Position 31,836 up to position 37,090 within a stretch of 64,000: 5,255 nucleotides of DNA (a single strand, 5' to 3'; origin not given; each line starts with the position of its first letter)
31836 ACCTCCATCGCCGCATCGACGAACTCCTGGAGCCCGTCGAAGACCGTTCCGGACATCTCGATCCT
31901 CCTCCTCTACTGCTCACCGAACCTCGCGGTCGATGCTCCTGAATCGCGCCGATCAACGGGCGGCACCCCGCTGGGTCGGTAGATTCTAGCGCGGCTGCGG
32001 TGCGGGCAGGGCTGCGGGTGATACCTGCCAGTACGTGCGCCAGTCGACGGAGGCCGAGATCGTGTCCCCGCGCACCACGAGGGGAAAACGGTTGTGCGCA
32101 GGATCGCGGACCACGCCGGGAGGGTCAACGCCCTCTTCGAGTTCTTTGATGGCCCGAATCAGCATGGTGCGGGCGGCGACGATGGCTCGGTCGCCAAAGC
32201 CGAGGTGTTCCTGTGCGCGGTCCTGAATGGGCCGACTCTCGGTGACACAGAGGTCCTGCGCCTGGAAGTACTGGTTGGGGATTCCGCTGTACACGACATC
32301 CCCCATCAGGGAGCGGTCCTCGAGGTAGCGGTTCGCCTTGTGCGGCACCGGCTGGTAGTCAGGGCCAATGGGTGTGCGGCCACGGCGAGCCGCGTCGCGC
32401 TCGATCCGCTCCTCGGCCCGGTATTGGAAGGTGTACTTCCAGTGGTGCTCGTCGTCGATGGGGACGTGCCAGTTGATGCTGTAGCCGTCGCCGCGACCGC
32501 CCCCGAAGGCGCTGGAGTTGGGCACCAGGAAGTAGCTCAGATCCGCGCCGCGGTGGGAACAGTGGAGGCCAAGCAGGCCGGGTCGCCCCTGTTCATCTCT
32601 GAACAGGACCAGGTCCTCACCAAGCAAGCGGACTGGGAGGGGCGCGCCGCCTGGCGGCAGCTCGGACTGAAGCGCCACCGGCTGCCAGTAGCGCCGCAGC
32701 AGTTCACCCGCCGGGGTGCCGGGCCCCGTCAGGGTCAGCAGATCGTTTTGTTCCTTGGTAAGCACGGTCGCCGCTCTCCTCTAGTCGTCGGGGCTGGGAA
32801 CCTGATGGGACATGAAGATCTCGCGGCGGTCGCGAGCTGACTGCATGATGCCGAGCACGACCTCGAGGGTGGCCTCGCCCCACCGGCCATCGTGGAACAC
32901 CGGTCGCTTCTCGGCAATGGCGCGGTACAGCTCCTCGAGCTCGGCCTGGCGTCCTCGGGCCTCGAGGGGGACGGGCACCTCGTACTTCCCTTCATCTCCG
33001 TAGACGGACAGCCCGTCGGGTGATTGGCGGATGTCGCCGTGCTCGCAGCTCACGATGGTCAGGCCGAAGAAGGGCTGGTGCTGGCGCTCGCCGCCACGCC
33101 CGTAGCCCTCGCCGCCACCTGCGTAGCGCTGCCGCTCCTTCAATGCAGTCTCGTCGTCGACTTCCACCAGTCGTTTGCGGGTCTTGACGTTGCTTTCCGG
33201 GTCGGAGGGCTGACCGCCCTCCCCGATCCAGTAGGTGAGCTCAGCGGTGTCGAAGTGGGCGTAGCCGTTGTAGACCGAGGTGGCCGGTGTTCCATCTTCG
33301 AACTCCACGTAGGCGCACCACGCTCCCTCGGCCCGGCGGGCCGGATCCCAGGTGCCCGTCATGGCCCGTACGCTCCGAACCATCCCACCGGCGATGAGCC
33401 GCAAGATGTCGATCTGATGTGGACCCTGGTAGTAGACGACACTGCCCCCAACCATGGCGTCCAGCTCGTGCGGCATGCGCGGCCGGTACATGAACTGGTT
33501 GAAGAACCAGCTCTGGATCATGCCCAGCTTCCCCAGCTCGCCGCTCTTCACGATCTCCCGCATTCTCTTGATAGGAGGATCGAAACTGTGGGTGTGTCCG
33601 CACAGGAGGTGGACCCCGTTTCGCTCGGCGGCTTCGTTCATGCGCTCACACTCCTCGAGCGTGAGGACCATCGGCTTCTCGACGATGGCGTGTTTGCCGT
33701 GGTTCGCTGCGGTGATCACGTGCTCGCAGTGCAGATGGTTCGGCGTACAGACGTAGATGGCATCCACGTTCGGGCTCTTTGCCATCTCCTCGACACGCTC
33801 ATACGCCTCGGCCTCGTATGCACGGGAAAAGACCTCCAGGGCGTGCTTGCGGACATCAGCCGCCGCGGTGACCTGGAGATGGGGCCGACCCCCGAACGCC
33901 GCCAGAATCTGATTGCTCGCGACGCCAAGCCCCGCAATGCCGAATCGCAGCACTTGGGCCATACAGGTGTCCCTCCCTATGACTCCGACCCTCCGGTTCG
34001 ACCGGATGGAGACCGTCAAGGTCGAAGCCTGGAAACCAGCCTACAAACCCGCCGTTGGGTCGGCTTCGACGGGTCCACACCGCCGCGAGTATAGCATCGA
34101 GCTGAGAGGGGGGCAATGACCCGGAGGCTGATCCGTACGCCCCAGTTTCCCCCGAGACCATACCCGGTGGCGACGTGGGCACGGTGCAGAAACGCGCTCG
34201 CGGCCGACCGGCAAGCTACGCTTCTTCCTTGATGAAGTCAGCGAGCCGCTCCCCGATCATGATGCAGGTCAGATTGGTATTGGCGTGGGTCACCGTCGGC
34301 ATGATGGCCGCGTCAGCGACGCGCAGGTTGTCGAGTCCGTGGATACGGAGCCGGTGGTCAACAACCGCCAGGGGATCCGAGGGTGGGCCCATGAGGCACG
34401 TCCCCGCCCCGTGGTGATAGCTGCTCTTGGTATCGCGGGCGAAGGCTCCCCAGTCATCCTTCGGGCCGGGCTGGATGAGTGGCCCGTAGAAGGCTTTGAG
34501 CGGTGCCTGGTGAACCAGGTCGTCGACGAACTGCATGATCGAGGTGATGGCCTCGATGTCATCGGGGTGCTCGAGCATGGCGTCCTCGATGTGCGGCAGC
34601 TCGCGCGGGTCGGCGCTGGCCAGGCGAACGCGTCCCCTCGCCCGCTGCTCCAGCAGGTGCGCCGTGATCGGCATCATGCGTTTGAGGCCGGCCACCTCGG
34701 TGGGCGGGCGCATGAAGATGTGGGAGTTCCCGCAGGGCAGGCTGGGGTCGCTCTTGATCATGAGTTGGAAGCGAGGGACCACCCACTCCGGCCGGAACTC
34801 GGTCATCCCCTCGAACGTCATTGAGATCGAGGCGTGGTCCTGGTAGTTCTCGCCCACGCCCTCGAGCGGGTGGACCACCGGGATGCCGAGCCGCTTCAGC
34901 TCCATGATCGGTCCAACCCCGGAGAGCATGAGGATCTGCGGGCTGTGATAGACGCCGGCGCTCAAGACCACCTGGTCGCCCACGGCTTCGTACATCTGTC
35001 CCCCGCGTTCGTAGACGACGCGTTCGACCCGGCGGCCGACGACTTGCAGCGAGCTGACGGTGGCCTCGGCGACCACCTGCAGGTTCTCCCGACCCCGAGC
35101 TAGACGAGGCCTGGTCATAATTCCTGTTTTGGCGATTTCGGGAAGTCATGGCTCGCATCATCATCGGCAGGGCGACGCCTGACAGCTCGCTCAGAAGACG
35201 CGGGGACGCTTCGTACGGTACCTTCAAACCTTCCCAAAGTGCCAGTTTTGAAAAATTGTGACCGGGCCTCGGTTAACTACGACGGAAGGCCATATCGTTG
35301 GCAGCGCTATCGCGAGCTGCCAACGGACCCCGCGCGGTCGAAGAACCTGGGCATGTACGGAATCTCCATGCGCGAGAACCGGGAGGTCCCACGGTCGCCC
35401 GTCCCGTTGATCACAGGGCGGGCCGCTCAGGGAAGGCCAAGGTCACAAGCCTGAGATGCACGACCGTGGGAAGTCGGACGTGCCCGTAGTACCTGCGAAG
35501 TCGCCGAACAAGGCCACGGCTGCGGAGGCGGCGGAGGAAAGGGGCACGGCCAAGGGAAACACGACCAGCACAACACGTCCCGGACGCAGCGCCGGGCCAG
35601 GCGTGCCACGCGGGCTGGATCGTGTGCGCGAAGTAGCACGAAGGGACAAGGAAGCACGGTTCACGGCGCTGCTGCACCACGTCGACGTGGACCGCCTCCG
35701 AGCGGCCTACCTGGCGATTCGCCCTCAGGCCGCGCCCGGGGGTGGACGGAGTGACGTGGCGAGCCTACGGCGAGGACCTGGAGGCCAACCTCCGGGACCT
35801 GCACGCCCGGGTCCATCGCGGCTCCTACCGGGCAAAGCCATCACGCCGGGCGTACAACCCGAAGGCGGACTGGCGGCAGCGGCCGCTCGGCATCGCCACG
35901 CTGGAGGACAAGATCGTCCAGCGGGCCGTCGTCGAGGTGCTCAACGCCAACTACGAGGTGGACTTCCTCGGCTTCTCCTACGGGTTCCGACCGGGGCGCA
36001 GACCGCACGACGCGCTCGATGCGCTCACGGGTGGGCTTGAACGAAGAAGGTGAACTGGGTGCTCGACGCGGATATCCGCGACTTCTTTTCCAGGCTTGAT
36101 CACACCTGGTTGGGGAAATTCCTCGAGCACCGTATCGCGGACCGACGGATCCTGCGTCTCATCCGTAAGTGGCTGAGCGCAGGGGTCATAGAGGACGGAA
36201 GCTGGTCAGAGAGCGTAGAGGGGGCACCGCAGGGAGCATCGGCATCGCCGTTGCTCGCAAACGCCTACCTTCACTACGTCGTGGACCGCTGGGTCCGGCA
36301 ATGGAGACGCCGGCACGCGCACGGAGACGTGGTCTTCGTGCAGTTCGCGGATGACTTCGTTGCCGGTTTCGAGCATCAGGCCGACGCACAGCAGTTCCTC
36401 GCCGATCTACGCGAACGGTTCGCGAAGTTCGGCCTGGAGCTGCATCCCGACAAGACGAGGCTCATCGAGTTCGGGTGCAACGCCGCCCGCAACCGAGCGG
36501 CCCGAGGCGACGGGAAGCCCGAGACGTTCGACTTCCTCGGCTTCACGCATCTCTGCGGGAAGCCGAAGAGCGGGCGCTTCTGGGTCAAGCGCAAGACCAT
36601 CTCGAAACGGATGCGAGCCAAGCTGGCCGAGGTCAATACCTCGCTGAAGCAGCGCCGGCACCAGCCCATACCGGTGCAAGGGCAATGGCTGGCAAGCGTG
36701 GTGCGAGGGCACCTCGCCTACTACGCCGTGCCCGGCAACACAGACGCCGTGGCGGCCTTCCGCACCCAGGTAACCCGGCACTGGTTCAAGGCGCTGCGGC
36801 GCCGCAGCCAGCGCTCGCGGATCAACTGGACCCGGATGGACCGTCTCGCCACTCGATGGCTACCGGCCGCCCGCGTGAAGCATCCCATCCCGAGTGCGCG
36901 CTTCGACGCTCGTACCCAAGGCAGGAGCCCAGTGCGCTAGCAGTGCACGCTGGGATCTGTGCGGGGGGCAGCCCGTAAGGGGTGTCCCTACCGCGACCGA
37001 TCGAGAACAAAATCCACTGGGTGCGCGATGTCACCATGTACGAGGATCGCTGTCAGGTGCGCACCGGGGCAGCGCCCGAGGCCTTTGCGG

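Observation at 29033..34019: Gfo/Idh/MocA - Rieske (- UbiD - Rieske) module present in three differently decayed copies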

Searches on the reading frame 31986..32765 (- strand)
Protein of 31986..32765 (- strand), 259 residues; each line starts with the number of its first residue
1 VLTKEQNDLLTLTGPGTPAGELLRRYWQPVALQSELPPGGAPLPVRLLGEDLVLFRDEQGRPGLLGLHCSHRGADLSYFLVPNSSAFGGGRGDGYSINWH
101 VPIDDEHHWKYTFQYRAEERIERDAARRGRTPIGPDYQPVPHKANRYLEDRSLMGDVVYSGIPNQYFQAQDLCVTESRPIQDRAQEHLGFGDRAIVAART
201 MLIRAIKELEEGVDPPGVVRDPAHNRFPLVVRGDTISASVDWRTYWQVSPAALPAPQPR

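Call 3: search_protein_families(library=pfam, proteins=[window:31986-32765:-], max_evalue=0.01)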
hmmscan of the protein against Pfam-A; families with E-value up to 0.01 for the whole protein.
window:31986-32765:- (259 aa): 2 families
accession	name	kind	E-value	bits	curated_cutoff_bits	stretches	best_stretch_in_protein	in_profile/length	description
PF19301.5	LigXa_C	-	3e-15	56.6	27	1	98-245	133-284/304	LigXa C-terminal domain like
PF00355.32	Rieske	-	9.7e-08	32.3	20.3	1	27-77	2-51/88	Rieske [2Fe-2S] domain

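Call 12: search_protein_families(library=ncbifam, proteins=[window:31986-32765:-], max_evalue=0.00001)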
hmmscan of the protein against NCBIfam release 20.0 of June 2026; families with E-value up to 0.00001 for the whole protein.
window:31986-32765:- (259 aa): 0 families

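Call 17: find_homologous_proteins(query=window:31986-32765:-, max_evalue=1e-10)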
Query window:31986-32765:- (259 aa): 5957 proteins with E <= 1e-10 among 8000 candidates; the best 120 are listed.
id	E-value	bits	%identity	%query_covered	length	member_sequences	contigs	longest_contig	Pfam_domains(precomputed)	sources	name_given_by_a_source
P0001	1.9e-176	603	100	100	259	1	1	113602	PF19301.6,PF00355.33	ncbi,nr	ncbi:MAG: Rieske 2Fe-2S domain-containing protein [Chloroflexi bacterium]|nr:Rieske 2Fe-2S domain-co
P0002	1.7e-119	416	71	67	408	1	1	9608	PF19301.6,PF00355.33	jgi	jgi:phenylpropionate dioxygenase-like ring-hydroxylating dioxygenase large terminal subunit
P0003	8.1e-118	411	69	66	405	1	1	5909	PF19301.6,PF00355.33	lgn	-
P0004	1.0e-114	400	67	66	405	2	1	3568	PF19301.6,PF00355.33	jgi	jgi:phenylpropionate dioxygenase-like ring-hydroxylating dioxygenase large terminal subunit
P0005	1.1e-107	377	61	68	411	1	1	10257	PF19301.6,PF00355.33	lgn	-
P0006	2.4e-106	373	62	68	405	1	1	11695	PF19301.6,PF00355.33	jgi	jgi:phenylpropionate dioxygenase-like ring-hydroxylating dioxygenase large terminal subunit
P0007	3.5e-103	363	57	65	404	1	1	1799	PF19301.6,PF00355.33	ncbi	-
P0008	2.1e-101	357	63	66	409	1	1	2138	PF19301.6,PF00355.33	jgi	jgi:phthalate 4,5-dioxygenase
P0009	1.4e-94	334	55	66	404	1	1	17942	PF19301.6,PF00355.33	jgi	jgi:phthalate 4,5-dioxygenase oxygenase subunit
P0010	6.8e-93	329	54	67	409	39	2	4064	PF19301.6,PF00355.33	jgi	jgi:phthalate 4,5-dioxygenase oxygenase subunit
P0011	3.1e-92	327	54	66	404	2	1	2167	PF19301.6,PF00355.33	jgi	jgi:nitrite reductase/ring-hydroxylating ferredoxin subunit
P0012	5.3e-91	323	52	73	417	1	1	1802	PF19301.6,PF00355.33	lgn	-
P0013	1.5e-90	321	53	66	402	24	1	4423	PF19301.6,PF00355.33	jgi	-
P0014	1.5e-90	321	49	66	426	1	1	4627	PF19301.6,PF00355.33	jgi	jgi:phenylpropionate dioxygenase-like ring-hydroxylating dioxygenase large terminal subunit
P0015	3.9e-89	317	50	66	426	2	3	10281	PF19301.6,PF00355.33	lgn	-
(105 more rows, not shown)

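Call 18: find_encoding_contigs(protein=P0001, flank=3000, max_places=6)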
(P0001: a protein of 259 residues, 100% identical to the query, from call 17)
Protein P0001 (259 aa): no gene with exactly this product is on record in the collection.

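Call 30: find_encoding_contigs(protein=P0002, flank=10000, max_places=4)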
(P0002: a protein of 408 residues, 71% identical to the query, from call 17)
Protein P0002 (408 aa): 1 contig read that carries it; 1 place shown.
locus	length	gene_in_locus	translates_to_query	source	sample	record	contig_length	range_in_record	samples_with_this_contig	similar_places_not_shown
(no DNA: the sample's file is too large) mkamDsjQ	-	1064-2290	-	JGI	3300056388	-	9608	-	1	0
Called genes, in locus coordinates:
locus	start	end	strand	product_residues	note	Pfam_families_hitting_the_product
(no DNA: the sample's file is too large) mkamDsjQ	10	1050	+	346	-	PF00496:SBP_bac_5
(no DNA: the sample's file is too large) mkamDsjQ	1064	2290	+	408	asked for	PF00355:Rieske, PF19301:LigXa_C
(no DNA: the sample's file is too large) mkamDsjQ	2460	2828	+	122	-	-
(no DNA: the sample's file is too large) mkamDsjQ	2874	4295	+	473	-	-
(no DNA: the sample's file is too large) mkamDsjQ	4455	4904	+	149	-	PF02082:Rrf2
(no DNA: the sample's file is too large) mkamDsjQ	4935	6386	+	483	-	PF19295:SufBD_N, PF01458:SUFBD_core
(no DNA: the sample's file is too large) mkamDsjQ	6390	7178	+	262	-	PF00005:ABC_tran, PF02463:SMC_N (faint)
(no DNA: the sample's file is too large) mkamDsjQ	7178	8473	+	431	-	PF19295:SufBD_N, PF01458:SUFBD_core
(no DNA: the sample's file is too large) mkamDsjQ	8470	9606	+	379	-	?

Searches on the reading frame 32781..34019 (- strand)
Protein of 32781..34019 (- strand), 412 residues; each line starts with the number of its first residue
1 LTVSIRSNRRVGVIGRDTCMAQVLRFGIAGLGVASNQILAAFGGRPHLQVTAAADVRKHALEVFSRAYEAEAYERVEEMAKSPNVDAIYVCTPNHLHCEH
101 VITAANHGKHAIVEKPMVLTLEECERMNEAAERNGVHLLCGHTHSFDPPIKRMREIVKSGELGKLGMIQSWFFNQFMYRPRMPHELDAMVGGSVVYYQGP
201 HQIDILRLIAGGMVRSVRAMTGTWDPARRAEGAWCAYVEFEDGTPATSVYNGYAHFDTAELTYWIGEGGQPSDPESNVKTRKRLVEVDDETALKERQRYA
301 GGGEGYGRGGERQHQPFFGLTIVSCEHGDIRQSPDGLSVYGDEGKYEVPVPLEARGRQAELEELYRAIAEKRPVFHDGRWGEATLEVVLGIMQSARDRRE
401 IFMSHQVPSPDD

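Call 3: search_protein_families(library=pfam, proteins=[window:32781-34019:-], max_evalue=0.01)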
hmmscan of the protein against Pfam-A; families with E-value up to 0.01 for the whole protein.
window:32781-34019:- (412 aa): 5 families
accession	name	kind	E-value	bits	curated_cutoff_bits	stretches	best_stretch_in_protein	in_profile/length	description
PF01408.29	GFO_IDH_MocA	-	1.8e-28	100.1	24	1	24-142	1-120/120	Oxidoreductase family, NAD-binding Rossmann fold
PF22725.1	GFO_IDH_MocA_C3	-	1.5e-17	64.2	27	1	151-258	2-110/124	GFO/IDH/MocA C-terminal domain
PF02894.22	GFO_IDH_MocA_C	-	2.1e-08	34.6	22.9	1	154-260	1-115/218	Oxidoreductase family, C-terminal alpha/beta domain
PF03447.22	NAD_binding_3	-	0.0067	17.6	24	0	30-139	1-114/116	Homoserine dehydrogenase, NAD binding domain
PF22685.1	Gal80p_C-like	-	0.0092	16.6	29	0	148-222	1-79/152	Gal80p, C-terminal domain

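Call 12: search_protein_families(library=ncbifam, proteins=[window:32781-34019:-], max_evalue=0.00001)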
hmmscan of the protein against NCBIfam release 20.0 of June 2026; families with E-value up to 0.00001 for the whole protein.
window:32781-34019:- (412 aa): 9 families
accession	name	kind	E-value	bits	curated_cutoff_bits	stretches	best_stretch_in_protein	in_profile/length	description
TIGR04380.1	myo_inos_iolG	equivalog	1.8e-28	99.4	355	1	26-221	4-196/330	inositol 2-dehydrogenase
NF040723.1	UDP-GlcNAcDh_Arch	equivalog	3.4e-26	92.5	450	1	24-223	1-190/302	UDP-N-acetylglucosamine 3-dehydrogenase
NF041392.1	XylDh_Gfo6_Halo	equivalog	9.5e-23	80.5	350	1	22-170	15-168/350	D-xylose 1-dehydrogenase Gfo6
NF052479.1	LevoglcsnDh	equivalog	1.7e-21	76.4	650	1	68-229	58-220/386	levoglucosan dehydrogenase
NF008607.0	PRK11579.1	subfamily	2.1e-18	66.4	330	1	20-206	1-185/346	oxidoreductase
NF052679.1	InsChiInosDhIolG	equivalog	4.1e-13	49.1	540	1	48-176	28-159/343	bifunctional inositol 2-dehydrogenase/D-chiro-inositol 1-dehydrogenase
NF058561.1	BT_2158_fam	equivalog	1.2e-12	47.2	750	1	21-172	31-184/487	glycoside 3-dehydrogenase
NF007574.0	PRK10206.1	equivalog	3.8e-11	42.6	352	1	74-204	55-181/345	oxidoreductase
NF058563.1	BT_2159_fam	equivalog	6e-07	28.8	650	1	25-219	2-192/350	disaccharide 3-dehydrogenase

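Call 14: search_solved_structures(query=window:32781-34019:-, max_evalue=0.00001)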
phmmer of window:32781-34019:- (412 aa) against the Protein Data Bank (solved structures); distinct sequences matched with E-value up to 0.00001: 77 (the best 60 are shown).
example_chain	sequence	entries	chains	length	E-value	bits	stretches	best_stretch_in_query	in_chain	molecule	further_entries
3moi_A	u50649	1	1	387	4.2e-96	325.9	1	24-401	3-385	Probable dehydrogenase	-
7wzd_A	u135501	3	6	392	7.9e-92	311.8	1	23-401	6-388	4,5-dihydroxyphthalate dehydrogenase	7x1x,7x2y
1evj_A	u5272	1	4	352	8.4e-25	91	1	26-171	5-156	GLUCOSE-FRUCTOSE OXIDOREDUCTASE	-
1ofg_A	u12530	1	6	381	3.1e-24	89.2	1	25-171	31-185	GLUCOSE-FRUCTOSE OXIDOREDUCTASE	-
1ryd_A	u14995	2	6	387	3.3e-24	89.1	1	25-171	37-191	glucose-fructose oxidoreductase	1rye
1h6a_A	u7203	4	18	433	4.8e-24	88.5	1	25-171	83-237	PRECURSOR FORM OF GLUCOSE-FRUCTOSE OXIDOREDUCTASE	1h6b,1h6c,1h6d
3ezy_A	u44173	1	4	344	5e-19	72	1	24-218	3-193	Dehydrogenase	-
3db2_A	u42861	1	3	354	1.8e-17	66.9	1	40-223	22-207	putative NADPH-dependent oxidoreductase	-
3q2k_A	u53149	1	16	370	4e-17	65.8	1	23-243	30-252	oxidoreductase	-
3gfg_A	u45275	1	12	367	9.2e-17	64.6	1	61-219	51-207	Uncharacterized oxidoreductase yvaA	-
3gdo_A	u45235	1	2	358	9.9e-17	64.5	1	61-219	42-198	Uncharacterized oxidoreductase yvaA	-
6z3c_AAA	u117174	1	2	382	1.3e-16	64.1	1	76-222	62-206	Gfo/Idh/MocA family oxidoreductase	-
6z3b_B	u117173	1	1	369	1.3e-16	64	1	76-222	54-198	Gfo/Idh/MocA family oxidoreductase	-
6z3b_A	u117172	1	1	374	1.3e-16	64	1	76-222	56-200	Gfo/Idh/MocA family oxidoreductase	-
6a3f_A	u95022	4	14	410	3.3e-16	62.7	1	77-231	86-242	Putative dehydrogenase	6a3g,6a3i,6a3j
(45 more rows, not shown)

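Call 47: find_encoding_contigs(protein=window:32781-33962:-, flank=6000, max_places=4)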
Protein window:32781-33962:- (393 aa): 1 contig read that carries it; 1 place shown.
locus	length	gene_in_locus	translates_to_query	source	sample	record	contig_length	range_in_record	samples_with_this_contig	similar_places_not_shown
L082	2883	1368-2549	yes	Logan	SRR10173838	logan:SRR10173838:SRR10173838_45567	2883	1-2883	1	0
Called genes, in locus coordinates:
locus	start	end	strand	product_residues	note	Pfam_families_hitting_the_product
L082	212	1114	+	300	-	PF00732:GMC_oxred_N, PF05199:GMC_oxred_C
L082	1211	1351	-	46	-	-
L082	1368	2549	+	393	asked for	PF01408:GFO_IDH_MocA, PF02894:GFO_IDH_MocA_C (weak), PF22725:GFO_IDH_MocA_C3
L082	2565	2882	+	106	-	?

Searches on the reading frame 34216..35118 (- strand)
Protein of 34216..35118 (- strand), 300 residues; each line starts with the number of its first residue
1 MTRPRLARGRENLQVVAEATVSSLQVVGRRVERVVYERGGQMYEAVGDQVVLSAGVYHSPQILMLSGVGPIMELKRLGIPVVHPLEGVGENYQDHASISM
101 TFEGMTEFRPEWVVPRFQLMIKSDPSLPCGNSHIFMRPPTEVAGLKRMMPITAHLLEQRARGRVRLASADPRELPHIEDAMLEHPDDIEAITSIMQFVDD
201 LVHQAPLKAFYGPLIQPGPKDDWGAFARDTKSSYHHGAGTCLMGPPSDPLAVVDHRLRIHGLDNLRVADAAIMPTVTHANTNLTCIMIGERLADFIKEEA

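Call 3: search_protein_families(library=pfam, proteins=[window:34216-35118:-], max_evalue=0.01)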
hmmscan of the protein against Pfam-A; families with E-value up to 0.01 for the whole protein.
window:34216-35118:- (300 aa): 2 families
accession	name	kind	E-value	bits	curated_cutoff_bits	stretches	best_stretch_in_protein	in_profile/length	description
PF05199.19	GMC_oxred_C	-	6.7e-32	111.4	24.6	1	159-289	2-139/139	GMC oxidoreductase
PF00732.25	GMC_oxred_N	-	1.1e-07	32.3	23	1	9-96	139-217/218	GMC oxidoreductase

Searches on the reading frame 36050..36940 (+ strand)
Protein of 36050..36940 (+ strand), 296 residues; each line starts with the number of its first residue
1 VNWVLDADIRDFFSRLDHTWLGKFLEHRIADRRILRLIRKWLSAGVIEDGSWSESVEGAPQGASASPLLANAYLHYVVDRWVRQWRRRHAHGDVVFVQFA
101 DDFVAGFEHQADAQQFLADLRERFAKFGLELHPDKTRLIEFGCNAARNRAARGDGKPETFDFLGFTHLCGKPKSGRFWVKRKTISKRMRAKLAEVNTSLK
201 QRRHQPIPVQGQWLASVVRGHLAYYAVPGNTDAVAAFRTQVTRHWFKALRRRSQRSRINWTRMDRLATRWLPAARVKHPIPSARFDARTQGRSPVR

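Call 7: search_protein_families(library=pfam, proteins=[window:36050-36940:+], max_evalue=0.001)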
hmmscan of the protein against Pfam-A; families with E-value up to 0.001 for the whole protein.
window:36050-36940:+ (296 aa): 1 family
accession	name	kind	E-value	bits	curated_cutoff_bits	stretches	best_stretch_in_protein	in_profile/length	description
PF00078.32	RVT_1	-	3.8e-23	82.7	29.6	1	2-166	68-204/205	Reverse transcriptase (RNA-dependent DNA polymerase)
